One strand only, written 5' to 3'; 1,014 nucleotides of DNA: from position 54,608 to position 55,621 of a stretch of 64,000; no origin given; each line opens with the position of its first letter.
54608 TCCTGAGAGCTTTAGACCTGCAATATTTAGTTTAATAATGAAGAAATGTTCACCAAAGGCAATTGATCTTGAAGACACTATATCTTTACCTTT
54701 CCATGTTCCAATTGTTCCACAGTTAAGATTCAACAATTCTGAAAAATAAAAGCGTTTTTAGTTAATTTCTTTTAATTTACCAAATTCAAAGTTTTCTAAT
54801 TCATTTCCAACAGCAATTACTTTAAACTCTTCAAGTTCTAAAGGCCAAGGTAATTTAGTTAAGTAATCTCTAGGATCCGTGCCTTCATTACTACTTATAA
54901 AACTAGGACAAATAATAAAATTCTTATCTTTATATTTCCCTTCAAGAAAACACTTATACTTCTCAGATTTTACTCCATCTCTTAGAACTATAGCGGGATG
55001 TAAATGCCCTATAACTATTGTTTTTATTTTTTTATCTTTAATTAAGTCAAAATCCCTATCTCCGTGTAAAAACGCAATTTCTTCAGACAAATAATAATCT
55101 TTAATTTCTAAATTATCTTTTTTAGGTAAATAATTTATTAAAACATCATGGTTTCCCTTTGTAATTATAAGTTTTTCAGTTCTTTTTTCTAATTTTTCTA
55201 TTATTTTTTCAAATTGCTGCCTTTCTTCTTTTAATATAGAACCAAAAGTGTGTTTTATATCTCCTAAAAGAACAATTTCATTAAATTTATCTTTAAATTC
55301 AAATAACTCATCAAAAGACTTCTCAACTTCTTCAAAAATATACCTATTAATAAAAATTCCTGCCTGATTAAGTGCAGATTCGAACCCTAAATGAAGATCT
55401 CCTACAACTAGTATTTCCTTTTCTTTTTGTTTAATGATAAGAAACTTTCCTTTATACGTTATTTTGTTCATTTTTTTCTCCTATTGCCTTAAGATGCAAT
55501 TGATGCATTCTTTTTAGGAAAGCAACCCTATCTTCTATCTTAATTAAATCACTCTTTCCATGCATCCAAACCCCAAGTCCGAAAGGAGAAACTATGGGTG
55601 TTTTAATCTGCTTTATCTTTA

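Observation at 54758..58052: Lhr helicase with overlapping metallophosphoesterase partner (Lhr-MPE-like operon) in an archaeon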

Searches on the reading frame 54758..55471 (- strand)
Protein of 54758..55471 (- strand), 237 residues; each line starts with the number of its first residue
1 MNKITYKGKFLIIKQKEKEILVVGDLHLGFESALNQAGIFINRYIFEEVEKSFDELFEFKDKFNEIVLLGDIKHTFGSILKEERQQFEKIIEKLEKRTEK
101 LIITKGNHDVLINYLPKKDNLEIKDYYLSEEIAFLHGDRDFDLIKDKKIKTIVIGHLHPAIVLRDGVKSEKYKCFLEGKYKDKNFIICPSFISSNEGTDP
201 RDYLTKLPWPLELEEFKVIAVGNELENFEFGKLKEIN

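Call 3: search_protein_families(library=pfam, proteins=[window:54758-55471:-], max_evalue=0.01)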
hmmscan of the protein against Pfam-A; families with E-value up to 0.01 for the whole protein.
window:54758-55471:- (237 aa): 1 family
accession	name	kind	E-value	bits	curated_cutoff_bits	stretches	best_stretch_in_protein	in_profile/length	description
PF00149.33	Metallophos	-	3e-09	38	21.5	1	20-160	3-159/191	Calcineurin-like phosphoesterase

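Call 4: search_protein_families(library=ncbifam, proteins=[window:54758-55471:-], max_evalue=0.01)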
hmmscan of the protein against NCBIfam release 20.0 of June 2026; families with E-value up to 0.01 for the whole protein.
window:54758-55471:- (237 aa): 4 families
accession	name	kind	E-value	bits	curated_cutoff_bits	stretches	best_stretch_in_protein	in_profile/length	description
TIGR00024.1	SbcD_rel_arch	hypoth_equivalog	2e-35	122.5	115.2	1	18-236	15-221/224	putative phosphoesterase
TIGR04123.1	P_estr_lig_assc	hypoth_equivalog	1.2e-20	73.8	150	1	16-191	19-180/207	ligase-associated DNA damage response endonuclease PdeM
NF053862.1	DS9_1_antiphage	equivalog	3e-05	23.1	420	1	13-126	189-306/486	anti-phage phosphoesterase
TIGR00040.1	yfcE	subfamily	0.00075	19.6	56.25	1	55-158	18-116/158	YfcE family phosphodiesterase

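Call 6: search_solved_structures(query=window:54758-55471:-, max_evalue=1, show_alignments=2)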
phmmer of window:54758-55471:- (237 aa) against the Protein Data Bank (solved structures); distinct sequences matched with E-value up to 1: 6.
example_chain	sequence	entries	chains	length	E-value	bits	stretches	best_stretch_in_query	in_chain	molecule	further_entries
2q8u_A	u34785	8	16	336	0.16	14.7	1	12-109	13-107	Exonuclease, putative | Nuclease SbcCD subunit D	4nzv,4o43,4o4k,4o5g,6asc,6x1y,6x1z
4o24_A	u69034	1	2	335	0.16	14.7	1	12-109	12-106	Exonuclease, putative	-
7mqv_A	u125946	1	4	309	0.22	14.3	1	15-91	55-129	Prephenate dehydrogenase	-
5uyy_A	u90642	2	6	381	0.32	13.7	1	15-91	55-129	Prephenate dehydrogenase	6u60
6t59_TT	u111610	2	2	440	0.65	12.7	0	45-132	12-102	Tetratricopeptide repeat protein 5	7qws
8bpo_t2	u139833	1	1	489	0.81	12.4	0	45-132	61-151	Tetratricopeptide repeat protein 5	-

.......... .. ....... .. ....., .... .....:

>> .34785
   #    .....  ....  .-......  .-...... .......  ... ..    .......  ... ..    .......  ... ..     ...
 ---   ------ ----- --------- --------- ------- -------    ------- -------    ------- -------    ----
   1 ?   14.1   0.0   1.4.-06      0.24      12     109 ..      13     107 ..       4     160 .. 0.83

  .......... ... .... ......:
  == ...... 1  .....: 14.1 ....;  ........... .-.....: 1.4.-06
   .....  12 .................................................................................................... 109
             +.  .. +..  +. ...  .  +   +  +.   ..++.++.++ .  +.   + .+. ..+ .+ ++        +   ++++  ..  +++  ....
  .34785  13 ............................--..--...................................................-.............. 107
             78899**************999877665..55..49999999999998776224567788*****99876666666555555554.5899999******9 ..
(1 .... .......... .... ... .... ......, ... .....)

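Call 11: find_homologous_proteins(query=window:54758-55471:-, max_evalue=0.001)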
Query window:54758-55471:- (237 aa): 482 proteins with E <= 0.001 among 1235 candidates; the best 120 are listed.
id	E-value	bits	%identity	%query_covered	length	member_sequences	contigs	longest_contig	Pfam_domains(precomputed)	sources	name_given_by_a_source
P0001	2.0e-149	514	100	100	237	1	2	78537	PF00149.34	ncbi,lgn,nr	ncbi:MAG TPA: metallophosphoesterase [Candidatus Nanoarchaeia archaeon]|nr:metallophosphoesterase [C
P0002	1.9e-131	455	88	100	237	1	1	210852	PF12850.13,PF00149.34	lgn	-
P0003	2.0e-103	363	68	100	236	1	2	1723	PF12850.13,PF00149.34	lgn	-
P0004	2.3e-97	343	64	99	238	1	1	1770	PF00149.34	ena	-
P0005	1.0e-87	312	56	100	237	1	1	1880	PF00149.34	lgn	-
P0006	1.1e-75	272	53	98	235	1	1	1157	PF12850.13,PF00149.34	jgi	jgi:hypothetical protein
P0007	2.7e-75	271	52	99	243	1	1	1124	PF12850.13,PF00149.34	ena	-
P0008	1.4e-74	269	50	100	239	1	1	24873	PF12850.13,PF00149.34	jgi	jgi:uncharacterized protein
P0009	2.1e-74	268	50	98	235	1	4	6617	PF12850.13,PF00149.34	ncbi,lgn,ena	-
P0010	3.6e-74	267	52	99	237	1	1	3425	PF00149.34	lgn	-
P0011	1.3e-73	265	52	100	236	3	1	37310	PF12850.13,PF00149.34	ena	-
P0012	2.1e-73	265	51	99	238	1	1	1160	PF12850.13,PF00149.34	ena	-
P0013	1.5e-71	259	51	99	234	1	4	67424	PF12850.13,PF00149.34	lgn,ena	-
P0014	6.6e-71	257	51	97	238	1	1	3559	PF12850.13,PF00149.34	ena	-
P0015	2.8e-70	255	50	99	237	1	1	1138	PF00149.34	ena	-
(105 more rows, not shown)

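Call 14: find_related_loci(query=A1, collection=genome_contigs, flank=6000)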
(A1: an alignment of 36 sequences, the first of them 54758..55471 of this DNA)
Query A1 (237 aa) in genome_contigs; peptide patterns used: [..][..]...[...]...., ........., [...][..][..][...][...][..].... (x = any residue, [..] = any of these).
600 stretches matched a pattern (row limit reached: there are more); 496 encode a relative of the query (tblastn E <= 1e-3); the best 80 are kept; 80 distinct loci.
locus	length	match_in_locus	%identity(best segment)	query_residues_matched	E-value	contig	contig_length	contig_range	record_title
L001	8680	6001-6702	52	1-234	1e-77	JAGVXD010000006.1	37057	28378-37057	Candidatus Pacearchaeota archaeon isolate RIFCSPHIGHO2_12_FULL_36_23 rifcsphigho2_12_scaffold_1229, whole genome shotgun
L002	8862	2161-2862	47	4-237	2e-71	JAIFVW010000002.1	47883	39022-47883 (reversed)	MAG: Candidatus Pacearchaeota archaeon isolate viral-cat_38_18 PAFVLPS_2018_scaffold_2431, whole genome shotgun sequence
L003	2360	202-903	48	4-237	6e-70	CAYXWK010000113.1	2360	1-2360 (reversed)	MAG TPA_asm: Candidatus Woesearchaeota archaeon isolate SRP193661_co1_53 genome assembly, contig: NODE_50276_length_2360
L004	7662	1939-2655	46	4-236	4e-65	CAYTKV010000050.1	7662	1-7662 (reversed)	MAG TPA_asm: Candidatus Woesearchaeota archaeon isolate SRP269290_co3_959 genome assembly, contig: NODE_13365_length_766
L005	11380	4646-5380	48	1-236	2e-63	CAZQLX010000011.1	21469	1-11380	MAG TPA_asm: Candidatus Woesearchaeota archaeon isolate SRP269290_co4_197 genome assembly, contig: NODE_1303_length_2146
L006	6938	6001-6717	45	4-236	3e-63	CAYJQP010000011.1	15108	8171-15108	MAG TPA_asm: Candidatus Woesearchaeota archaeon isolate ERP125453_co1_261 genome assembly, contig: NODE_4097_length_1510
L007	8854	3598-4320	44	1-237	4e-63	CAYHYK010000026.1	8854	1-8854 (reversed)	MAG TPA_asm: Candidatus Woesearchaeota archaeon isolate ERP119705_co17_376 genome assembly, contig: NODE_12256_length_88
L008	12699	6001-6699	47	3-236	2e-62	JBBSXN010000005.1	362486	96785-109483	MAG: Nanoarchaeota archaeon isolate H43-bin083_1 H43_bin083_1_000000000005, whole genome shotgun sequence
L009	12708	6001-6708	43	1-236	3e-58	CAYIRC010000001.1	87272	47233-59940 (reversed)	MAG TPA_asm: Candidatus Woesearchaeota archaeon isolate ERP119705_co3_277 genome assembly, contig: NODE_156_length_87272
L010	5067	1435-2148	42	3-236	4e-58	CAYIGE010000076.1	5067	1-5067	MAG TPA_asm: Candidatus Woesearchaeota archaeon isolate ERP119705_co1_995 genome assembly, contig: NODE_29257_length_506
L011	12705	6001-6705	41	3-237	1e-57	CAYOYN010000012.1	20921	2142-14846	MAG TPA_asm: Candidatus Woesearchaeota archaeon isolate SRP278252_co1_545 genome assembly, contig: NODE_4208_length_2092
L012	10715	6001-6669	44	13-237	3e-57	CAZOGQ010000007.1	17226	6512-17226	MAG TPA_asm: Candidatus Woesearchaeota archaeon isolate SRP214966_co4_519 genome assembly, contig: NODE_2876_length_1722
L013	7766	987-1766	39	1-237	7e-57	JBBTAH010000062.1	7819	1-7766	MAG: Nanoarchaeota archaeon isolate H51-bin044_1 H51_bin044_1_000000000064, whole genome shotgun sequence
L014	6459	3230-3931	41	3-236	1e-56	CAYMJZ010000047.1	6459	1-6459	MAG TPA_asm: Candidatus Woesearchaeota archaeon isolate SRP192515_co2_211 genome assembly, contig: NODE_10781_length_645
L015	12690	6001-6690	42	4-236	1e-56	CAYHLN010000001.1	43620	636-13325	MAG TPA_asm: Candidatus Woesearchaeota archaeon isolate ERP119705_co13_477 genome assembly, contig: NODE_993_length_4362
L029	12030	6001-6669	40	17-236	1e-48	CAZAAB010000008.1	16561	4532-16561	MAG TPA_asm: Candidatus Woesearchaeota archaeon isolate SRP141376_co2_396 genome assembly, contig: NODE_7045_length_1656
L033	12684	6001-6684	40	11-235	1e-47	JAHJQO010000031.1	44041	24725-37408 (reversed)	MAG: Nanoarchaeota archaeon isolate OS_PC_MetaG.mb.11 OS_PC_MetaG.mb.11_k141_437437, whole genome shotgun sequence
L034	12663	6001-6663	44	22-236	5e-47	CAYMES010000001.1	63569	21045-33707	MAG TPA_asm: Candidatus Woesearchaeota archaeon isolate SRP141376_co2_243 genome assembly, contig: NODE_1179_length_6356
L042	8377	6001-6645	40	21-234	1e-44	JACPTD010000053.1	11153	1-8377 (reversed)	MAG: Candidatus Woesearchaeota archaeon isolate NC_groundwater_723_Ag_S-0.2um_38_8 S36_SO-2_scaffold_283413, whole genom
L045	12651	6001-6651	40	19-234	3e-44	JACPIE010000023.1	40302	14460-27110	MAG: Candidatus Woesearchaeota archaeon isolate NC_groundwater_432_Ag_B-0.1um_40_22 GD18-4_B1_scaffold_884710, whole gen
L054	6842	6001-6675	41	17-236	7e-43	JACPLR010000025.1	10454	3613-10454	MAG: Candidatus Pacearchaeota archaeon isolate NC_groundwater_526_Ag_S-0.1um_30_12 S35_SO-1_scaffold_419601, whole genom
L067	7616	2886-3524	39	21-234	9e-42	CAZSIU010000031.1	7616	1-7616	MAG TPA_asm: uncultured Methanosarcinales archaeon isolate SRP178908_co1_292 genome assembly, contig: NODE_7858_length_7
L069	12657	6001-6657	39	18-236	2e-41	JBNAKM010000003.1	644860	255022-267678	MAG: Methanobacterium sp. isolate MBAC-AD1 2412600003, whole genome shotgun sequence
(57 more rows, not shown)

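Call 17: search_solved_structures(query=A1, max_evalue=1, show_alignments=2)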
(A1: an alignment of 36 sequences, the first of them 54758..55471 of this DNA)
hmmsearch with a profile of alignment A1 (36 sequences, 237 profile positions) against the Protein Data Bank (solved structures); distinct sequences matched with E-value up to 1: 15.
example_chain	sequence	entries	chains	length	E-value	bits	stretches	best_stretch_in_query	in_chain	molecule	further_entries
6nvo_A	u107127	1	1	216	1.8e-07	33.9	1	17-176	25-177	Nuclease MPE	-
6nvp_A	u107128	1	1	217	1.8e-07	33.9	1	17-176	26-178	Nuclease MPE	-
2q8u_A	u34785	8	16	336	0.00021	23.9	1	12-110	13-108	Exonuclease, putative | Nuclease SbcCD subunit D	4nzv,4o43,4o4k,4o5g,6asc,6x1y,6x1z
4o24_A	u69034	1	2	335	0.00022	23.9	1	12-110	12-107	Exonuclease, putative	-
1su1_A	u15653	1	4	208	0.02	17.4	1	56-159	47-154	Hypothetical protein yfcE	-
3thn_A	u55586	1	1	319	0.066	15.7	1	19-109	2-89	Exonuclease, putative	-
4hd0_A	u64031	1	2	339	0.14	14.7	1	21-111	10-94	DNA double-strand break repair protein Mre11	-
1ii7_A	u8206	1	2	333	0.22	14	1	23-111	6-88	Mre11 nuclease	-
4lty_C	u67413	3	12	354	0.29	13.6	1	53-115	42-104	Exonuclease subunit SbcD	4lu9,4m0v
5tbx_A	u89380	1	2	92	0.29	13.6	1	39-95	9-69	Cold-inducible RNA-binding protein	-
8fjg_A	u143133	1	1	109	0.33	13.4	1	32-84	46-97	H12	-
1x5s_A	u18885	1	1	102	0.35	13.4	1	39-95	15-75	Cold-inducible RNA-binding protein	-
4lub_A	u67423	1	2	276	0.43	13.1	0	122-166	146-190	Putative prephenate dehydratase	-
6s6v_A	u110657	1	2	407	0.52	12.8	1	58-115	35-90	Nuclease SbcCD subunit D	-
2dnz_A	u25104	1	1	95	0.58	12.6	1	36-71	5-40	Probable RNA-binding protein 23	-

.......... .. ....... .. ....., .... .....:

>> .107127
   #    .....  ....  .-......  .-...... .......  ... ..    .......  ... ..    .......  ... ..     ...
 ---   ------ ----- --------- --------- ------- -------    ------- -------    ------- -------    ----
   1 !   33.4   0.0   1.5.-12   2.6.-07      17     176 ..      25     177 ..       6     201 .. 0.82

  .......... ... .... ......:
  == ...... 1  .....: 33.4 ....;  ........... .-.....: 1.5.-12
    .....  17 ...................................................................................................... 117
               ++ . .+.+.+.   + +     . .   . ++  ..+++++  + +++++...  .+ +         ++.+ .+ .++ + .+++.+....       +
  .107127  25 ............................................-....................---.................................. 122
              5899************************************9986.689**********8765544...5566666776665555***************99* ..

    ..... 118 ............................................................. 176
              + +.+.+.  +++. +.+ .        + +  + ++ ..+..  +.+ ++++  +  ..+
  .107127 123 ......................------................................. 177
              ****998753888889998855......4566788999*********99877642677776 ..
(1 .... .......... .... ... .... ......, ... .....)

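Call 19: search_dna_similar(query=window:54758-55471:-, collection=plasmids, mode=protein, max_evalue=0.001, max_rows=30)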
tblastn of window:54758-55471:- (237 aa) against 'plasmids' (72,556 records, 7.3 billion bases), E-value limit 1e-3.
Records with a match: 3; places in all: 3; records where one place covers at least 80% of the query: 0.
Best place of each record, by identity: <60% 3.
By first word of the organism name: Natronorubrum 3.
By predicted mobility (MOB-suite, as given by PLSDB): non-mobilizable 3.
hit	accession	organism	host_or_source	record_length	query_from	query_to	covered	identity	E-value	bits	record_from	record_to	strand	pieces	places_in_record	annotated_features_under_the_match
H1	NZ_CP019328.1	Natronorubrum daqingense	-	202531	9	191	77%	25.1%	7e-10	66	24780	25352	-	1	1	metallophosphoesterase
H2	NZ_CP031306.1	Natronorubrum bangense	Cell culture,The Bange salt-alkaline ...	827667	16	198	77%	24.5%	3e-10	67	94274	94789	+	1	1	metallophosphoesterase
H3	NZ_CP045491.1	Natronorubrum aibiense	single cell,Xinjiang Aibi Salt Lake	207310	21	185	70%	25.1%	1e-7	59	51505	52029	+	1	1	metallophosphoesterase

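Call 20: get_annotated_region(hit=H2, flank=6000)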
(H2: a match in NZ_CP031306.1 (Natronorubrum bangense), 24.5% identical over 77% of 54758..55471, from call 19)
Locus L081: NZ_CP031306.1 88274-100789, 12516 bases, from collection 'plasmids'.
description: Natronorubrum bangense strain JCM 10635 plasmid unnamed1, complete sequence
organism: Natronorubrum bangense (NCBI taxid 61858)
taxonomy: Archaea; Euryarchaeota; Halobacteria; Halobacteriales; Natrialbaceae; Natronorubrum; Natronorubrum bangense
host: -; source: Cell culture,The Bange salt-alkaline lake in Tibet; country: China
typing (MOB-suite, as given by PLSDB): non-mobilizable
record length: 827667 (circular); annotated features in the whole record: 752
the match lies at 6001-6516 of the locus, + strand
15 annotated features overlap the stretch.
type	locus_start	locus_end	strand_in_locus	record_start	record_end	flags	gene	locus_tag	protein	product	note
CDS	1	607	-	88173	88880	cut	-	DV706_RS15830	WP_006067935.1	YkgJ family cysteine cluster protein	-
CDS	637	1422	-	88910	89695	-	-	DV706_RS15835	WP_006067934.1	MBL fold metallo-hydrolase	-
CDS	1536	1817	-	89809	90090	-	-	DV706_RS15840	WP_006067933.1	helix-turn-helix domain-containing protein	-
CDS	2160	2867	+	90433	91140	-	-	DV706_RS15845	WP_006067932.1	methyltransferase domain-containing protein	-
CDS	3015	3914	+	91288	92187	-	-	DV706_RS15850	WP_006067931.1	glycosyltransferase family A protein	-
CDS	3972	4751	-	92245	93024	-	-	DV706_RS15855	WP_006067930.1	MarR family transcriptional regulator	GO:0006355 - regulation of DNA-templated transcription [Evidence IEA]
CDS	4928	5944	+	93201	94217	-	artA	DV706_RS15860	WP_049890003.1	archaeosortase A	GO:0043687 - post-translational protein modification [Evidence IEA]; GO:0006605 - protein targeting [Evidence IEA]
CDS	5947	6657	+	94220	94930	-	-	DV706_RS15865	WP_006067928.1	metallophosphoesterase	-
CDS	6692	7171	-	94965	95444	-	-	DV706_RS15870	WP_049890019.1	cupin domain-containing protein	-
CDS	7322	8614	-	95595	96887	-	-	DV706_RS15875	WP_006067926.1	NAD(P)/FAD-dependent oxidoreductase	-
CDS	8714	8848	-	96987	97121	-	-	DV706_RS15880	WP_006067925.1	hypothetical protein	-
CDS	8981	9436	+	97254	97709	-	-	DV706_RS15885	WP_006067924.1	thioesterase family protein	-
CDS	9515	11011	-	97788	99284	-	gatB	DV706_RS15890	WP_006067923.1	Asp-tRNA(Asn)/Glu-tRNA(Gln) amidotransferase subunit GatB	-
CDS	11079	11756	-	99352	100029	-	-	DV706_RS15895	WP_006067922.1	LiaF domain-containing protein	-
CDS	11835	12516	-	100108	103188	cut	-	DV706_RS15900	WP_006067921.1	FAD-binding and (Fe-S)-binding domain-containing protein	-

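Call 21: get_annotated_region(hit=H1, flank=6000)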
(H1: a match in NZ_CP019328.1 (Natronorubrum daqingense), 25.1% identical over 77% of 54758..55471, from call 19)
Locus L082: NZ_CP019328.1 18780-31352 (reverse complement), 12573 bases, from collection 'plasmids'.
description: Natronorubrum daqingense strain JX313 plasmid unnamed1, complete sequence
organism: Natronorubrum daqingense (NCBI taxid 588898)
taxonomy: Archaea; Euryarchaeota; Halobacteria; Halobacteriales; Natrialbaceae; Natronorubrum; Natronorubrum daqingense
host: -; source: -; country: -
typing (MOB-suite, as given by PLSDB): non-mobilizable
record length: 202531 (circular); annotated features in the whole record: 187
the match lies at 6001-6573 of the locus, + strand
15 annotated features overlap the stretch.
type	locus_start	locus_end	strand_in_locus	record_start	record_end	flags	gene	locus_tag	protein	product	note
CDS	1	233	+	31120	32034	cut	-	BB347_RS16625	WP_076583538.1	hypothetical protein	-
CDS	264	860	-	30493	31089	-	-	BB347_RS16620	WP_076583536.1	hypothetical protein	-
CDS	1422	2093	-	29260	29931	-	-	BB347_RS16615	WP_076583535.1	2,5-diamino-6-(ribosylamino)-4(3H)-pyrimidinone 5'-phosphate reductase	-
CDS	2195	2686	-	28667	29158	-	-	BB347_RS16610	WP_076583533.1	plastocyanin/azurin family copper-binding protein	-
CDS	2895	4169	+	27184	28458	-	-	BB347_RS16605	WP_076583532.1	Single-stranded DNA binding protein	-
CDS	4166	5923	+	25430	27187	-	-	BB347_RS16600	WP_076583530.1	hypothetical protein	-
CDS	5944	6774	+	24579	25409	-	-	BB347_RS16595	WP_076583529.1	metallophosphoesterase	-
CDS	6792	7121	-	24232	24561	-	-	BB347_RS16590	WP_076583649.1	hypothetical protein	-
CDS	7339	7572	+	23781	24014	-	-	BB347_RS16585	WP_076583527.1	MarR family transcriptional regulator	-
CDS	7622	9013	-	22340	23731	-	-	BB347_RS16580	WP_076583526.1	ATP-binding protein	-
CDS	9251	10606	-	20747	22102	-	glnA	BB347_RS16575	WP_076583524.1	type I glutamate--ammonia ligase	GO:0006542 - glutamine biosynthetic process [Evidence IEA]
CDS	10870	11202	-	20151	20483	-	-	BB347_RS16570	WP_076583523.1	hypothetical protein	-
CDS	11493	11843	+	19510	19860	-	-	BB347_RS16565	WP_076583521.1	thioredoxin family protein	-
CDS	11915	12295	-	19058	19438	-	-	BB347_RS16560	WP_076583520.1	hypothetical protein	-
CDS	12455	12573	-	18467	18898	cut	-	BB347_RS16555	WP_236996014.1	hypothetical protein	-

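Call 30: predict_structure(alignment_id=A1)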
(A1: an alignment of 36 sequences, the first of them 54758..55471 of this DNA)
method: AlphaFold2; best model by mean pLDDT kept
length: 237 residues; sequences in the alignment: 36
mean_pLDDT: 87.0   pTM: 0.87
mean pLDDT of the five models: 87.0, 86.4, 86.2, 85.9, 85.5
residues with pLDDT >= 90: 125; 70-90: 92; 50-70: 20; < 50: 0
segments of 3 or more residues with pLDDT < 50: none
pLDDT, mean of each block of 10 residues (from residue 1): 92 95 86 72 79 93 95 64 82 94 82 78 93 90 88 92 87 94 94 79 82 95 92 91
secondary structure, 60 per line:
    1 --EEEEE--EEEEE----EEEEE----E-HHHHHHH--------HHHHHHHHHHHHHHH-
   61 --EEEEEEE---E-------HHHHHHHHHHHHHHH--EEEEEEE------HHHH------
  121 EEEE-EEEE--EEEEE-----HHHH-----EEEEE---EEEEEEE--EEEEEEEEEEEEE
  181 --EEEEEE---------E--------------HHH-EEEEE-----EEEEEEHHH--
elements in order: E3-7 E10-14 E19-23 H30-36 H45-59 E63-69 H81-95 E98-104 H111-114 E121-124 E126-129 E132-136 H142-145 E151-155 E159-165 E168-180 E183-188 E217-221 E227-232
